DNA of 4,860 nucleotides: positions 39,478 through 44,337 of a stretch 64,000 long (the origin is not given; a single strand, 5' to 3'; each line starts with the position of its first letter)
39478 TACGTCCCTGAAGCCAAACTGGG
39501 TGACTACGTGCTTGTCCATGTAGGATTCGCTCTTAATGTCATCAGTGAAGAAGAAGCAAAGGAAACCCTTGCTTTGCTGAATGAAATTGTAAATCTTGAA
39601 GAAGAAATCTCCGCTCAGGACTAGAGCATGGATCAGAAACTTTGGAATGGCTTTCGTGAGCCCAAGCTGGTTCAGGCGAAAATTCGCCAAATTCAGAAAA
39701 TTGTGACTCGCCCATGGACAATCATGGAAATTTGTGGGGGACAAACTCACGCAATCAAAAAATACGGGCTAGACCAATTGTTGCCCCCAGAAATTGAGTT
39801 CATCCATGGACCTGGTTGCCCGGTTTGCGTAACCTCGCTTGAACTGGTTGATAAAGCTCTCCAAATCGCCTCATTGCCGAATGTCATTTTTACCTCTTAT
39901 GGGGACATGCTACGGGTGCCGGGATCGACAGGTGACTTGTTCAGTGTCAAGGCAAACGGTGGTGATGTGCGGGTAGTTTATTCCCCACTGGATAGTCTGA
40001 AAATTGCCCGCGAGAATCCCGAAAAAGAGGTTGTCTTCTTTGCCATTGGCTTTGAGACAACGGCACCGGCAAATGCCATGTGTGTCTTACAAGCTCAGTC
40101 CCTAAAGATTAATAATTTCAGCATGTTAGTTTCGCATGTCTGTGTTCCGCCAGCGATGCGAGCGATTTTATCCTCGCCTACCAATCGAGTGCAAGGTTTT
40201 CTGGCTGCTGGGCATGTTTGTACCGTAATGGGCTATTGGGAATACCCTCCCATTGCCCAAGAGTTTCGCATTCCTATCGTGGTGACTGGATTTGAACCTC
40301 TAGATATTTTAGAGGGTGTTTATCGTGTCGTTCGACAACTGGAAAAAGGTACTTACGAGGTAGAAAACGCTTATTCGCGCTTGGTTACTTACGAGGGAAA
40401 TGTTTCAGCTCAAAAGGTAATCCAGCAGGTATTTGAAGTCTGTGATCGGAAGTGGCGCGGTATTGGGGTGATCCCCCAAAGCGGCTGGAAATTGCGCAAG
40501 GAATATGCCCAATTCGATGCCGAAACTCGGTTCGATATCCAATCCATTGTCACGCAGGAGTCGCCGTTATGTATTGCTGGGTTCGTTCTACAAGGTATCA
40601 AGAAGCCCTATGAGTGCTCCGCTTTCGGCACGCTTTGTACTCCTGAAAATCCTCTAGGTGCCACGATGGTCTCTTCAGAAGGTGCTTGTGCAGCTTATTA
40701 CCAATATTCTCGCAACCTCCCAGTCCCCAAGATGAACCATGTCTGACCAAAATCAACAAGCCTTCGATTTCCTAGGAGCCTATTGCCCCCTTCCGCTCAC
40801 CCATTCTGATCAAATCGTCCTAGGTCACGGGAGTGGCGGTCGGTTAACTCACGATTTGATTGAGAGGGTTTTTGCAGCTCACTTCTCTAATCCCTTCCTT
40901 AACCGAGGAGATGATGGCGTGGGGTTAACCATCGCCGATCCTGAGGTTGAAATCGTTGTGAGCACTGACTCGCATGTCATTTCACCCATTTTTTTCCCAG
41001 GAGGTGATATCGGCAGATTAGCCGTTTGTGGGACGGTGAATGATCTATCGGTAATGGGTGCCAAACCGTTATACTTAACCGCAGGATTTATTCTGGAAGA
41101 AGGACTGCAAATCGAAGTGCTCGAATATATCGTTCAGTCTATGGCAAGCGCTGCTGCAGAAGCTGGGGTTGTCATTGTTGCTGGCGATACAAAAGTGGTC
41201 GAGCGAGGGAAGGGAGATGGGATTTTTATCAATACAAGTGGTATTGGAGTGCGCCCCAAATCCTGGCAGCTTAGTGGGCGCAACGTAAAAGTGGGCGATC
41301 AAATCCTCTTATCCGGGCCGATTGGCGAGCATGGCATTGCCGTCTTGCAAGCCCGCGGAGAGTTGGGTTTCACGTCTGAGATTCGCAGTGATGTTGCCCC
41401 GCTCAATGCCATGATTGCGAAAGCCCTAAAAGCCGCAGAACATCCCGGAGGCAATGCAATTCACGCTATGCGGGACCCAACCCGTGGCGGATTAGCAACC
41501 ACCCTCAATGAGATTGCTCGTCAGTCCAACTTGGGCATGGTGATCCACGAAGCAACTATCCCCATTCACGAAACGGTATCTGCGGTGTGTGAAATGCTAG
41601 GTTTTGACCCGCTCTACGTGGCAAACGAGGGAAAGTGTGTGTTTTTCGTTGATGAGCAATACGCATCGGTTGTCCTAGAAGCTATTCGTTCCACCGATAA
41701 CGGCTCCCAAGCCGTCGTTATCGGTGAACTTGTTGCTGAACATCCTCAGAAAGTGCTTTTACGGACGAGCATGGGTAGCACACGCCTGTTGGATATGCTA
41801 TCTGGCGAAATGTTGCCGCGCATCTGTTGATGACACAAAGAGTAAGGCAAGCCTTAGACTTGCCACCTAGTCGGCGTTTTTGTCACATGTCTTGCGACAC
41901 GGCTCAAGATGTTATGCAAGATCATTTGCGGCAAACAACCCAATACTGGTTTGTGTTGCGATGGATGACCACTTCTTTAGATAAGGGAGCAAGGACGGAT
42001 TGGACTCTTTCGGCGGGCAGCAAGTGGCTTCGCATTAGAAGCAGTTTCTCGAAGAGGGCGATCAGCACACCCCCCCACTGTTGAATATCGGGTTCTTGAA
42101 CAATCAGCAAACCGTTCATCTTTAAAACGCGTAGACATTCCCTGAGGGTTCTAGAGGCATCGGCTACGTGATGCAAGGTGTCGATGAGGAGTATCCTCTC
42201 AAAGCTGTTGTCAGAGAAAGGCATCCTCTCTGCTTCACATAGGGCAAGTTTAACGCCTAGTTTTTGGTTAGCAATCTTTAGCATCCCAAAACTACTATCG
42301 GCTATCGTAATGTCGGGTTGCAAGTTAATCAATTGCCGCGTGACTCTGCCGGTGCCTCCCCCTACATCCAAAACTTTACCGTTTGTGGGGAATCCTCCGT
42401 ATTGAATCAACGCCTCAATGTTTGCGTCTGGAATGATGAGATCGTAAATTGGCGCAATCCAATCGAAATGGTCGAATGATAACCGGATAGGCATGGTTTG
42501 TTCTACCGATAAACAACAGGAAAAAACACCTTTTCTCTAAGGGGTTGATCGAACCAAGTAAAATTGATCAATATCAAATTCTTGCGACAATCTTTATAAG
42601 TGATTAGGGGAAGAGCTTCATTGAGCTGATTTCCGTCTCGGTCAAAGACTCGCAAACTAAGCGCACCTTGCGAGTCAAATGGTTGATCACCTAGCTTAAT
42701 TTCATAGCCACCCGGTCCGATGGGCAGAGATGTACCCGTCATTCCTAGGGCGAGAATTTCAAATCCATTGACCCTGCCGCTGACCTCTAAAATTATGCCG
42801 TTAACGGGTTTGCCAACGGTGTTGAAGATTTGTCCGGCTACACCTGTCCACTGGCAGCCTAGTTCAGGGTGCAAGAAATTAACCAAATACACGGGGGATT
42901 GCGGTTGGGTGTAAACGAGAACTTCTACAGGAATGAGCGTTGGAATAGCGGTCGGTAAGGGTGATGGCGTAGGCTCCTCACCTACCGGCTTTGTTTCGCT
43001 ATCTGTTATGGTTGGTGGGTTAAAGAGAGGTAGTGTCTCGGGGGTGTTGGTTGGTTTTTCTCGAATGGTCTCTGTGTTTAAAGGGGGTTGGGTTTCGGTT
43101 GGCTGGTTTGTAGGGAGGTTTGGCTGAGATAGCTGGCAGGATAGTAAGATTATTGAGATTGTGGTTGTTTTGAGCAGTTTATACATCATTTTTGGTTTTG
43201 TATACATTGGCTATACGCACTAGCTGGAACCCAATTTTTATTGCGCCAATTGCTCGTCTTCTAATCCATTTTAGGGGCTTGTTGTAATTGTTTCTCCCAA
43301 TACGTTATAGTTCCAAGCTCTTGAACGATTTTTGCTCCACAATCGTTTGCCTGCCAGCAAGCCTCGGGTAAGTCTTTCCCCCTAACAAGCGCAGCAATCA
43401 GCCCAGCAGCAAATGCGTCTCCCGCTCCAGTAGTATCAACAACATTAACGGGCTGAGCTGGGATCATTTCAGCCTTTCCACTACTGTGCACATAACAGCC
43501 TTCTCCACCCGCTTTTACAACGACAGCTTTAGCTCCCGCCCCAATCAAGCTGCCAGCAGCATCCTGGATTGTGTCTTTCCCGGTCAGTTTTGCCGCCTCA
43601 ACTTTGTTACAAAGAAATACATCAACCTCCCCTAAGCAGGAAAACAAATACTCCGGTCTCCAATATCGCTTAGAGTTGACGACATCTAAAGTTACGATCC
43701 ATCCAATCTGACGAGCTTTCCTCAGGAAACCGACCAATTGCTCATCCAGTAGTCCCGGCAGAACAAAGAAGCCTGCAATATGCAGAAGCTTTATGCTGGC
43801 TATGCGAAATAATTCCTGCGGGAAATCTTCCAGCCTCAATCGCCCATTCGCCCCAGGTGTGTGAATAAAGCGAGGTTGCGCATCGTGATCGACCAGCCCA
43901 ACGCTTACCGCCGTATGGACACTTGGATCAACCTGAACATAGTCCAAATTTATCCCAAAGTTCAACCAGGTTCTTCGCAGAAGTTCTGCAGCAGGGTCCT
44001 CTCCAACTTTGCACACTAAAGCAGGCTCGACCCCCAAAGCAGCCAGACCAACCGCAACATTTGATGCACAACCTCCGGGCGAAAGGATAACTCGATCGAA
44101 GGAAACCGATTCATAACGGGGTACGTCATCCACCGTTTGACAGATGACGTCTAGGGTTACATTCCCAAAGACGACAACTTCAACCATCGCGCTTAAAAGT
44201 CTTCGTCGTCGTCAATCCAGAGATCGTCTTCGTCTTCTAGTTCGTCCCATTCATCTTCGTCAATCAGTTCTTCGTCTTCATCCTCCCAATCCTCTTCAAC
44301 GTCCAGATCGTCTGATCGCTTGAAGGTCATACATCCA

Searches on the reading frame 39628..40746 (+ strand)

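Call 56: search_protein_families(library=pfam, proteins=[window:39628-40746:+], max_evalue=0.00001)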
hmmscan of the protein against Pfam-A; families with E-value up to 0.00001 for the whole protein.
window:39628-40746:+ (372 aa): 1 family
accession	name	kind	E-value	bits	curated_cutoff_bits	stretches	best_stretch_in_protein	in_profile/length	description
PF01924.21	HypD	-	3.1e-155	517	25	1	15-360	3-350/351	Hydrogenase formation hypA family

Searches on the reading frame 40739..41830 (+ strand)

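Call 56: search_protein_families(library=pfam, proteins=[window:40739-41830:+], max_evalue=0.00001)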
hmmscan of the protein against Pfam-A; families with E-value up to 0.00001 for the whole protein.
window:40739-41830:+ (363 aa): 2 families
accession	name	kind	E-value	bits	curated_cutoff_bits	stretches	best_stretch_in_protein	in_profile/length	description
PF02769.27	AIRS_C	-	2.2e-27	96.5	23.1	1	184-337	1-151/156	AIR synthase related protein, C-terminal domain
PF00586.29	AIRS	-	7.9e-24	84.7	24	1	58-171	2-111/112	AIR synthase related protein, N-terminal domain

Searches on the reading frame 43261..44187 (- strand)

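Call 57: search_protein_families(library=pfam, proteins=[window:43261-44187:-], max_evalue=0.00001)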
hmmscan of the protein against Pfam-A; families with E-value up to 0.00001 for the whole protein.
window:43261-44187:- (308 aa): 2 families
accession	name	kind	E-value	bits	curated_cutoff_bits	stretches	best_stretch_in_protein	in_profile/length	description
PF00294.29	PfkB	-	5.6e-56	190.5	25.8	1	3-298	3-300/302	pfkB family carbohydrate kinase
PF08543.17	Phos_pyr_kin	-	8.3e-09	35.6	27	1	186-282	118-226/246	Phosphomethylpyrimidine kinase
